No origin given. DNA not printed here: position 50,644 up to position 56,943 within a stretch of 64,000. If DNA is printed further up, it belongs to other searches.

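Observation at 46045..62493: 5482-aa giant surface protein with GEVED-motif N-terminus and no recognisable T9SS sorting domain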

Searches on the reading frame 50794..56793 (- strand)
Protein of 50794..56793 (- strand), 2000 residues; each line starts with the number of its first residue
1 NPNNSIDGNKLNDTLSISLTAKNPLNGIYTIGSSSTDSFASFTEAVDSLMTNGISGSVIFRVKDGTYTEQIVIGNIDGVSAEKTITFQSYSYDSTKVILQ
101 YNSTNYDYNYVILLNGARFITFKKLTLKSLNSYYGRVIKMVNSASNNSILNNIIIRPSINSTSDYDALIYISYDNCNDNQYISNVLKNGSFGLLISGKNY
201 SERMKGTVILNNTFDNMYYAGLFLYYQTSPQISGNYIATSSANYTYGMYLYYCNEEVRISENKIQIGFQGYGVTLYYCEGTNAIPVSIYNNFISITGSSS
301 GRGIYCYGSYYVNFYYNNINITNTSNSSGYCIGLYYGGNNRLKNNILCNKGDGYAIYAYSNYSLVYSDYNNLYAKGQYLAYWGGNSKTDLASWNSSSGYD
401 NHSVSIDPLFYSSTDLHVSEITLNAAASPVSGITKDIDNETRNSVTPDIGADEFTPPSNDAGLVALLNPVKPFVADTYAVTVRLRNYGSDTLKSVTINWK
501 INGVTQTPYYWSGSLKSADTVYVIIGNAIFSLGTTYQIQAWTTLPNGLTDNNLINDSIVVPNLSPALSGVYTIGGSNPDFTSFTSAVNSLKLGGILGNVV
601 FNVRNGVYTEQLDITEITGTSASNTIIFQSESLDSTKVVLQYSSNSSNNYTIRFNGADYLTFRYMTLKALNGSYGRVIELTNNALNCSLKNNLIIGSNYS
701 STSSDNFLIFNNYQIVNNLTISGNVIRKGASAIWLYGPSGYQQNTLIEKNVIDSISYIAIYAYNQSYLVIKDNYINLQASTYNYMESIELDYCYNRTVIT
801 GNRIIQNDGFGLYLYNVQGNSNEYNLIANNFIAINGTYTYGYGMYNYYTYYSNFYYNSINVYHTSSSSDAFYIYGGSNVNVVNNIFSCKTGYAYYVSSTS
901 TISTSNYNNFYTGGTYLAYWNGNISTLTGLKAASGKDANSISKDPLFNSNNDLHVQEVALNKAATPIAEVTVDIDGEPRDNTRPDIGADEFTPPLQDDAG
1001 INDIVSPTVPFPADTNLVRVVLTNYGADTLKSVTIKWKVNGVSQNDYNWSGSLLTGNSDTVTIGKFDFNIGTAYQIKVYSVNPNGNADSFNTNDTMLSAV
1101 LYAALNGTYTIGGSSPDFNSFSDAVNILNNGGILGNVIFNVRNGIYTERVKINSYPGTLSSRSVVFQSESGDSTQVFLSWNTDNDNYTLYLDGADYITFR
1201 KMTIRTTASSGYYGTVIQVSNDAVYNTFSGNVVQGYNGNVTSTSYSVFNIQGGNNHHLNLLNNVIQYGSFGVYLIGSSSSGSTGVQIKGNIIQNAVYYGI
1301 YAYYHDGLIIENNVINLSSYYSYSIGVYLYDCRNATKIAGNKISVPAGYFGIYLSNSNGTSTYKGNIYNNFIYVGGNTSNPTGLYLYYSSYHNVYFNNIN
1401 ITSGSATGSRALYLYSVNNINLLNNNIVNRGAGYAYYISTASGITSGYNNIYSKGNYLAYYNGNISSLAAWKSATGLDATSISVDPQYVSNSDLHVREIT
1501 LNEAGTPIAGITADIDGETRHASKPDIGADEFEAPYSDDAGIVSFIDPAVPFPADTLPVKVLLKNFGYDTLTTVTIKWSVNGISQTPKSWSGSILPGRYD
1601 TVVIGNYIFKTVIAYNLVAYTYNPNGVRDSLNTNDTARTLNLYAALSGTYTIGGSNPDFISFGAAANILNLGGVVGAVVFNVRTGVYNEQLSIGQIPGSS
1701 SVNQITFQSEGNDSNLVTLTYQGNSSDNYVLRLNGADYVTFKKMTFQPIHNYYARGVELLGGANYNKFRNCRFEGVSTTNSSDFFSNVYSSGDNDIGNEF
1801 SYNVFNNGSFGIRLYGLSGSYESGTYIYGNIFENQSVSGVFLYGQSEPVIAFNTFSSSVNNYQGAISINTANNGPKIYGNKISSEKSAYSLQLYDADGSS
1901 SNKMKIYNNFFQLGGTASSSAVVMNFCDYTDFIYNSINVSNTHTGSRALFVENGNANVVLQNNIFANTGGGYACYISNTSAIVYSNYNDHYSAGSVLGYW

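Call 7: search_protein_families(library=pfam, proteins=[window:50794-56793:-], max_evalue=0.01)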
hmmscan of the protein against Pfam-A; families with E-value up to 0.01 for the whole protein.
window:50794-56793:- (2000 aa): 4 families
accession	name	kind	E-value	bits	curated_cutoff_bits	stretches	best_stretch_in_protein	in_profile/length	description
PF13229.12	Beta_helix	-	6.7e-14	52.3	25.9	4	717-848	32-146/158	Right handed beta helix region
PF05048.19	NosD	-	7.7e-09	35.7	23.6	3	1251-1373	42-150/212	Periplasmic copper-binding protein (NosD)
PF07705.17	CARDB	-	4e-06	27.4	22.7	0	1001-1079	6-82/101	CARDB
PF22681.2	Lmo2446-like_N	-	0.00021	21.9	29.7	0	1012-1048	23-59/72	Lmo2446-like, N-terminal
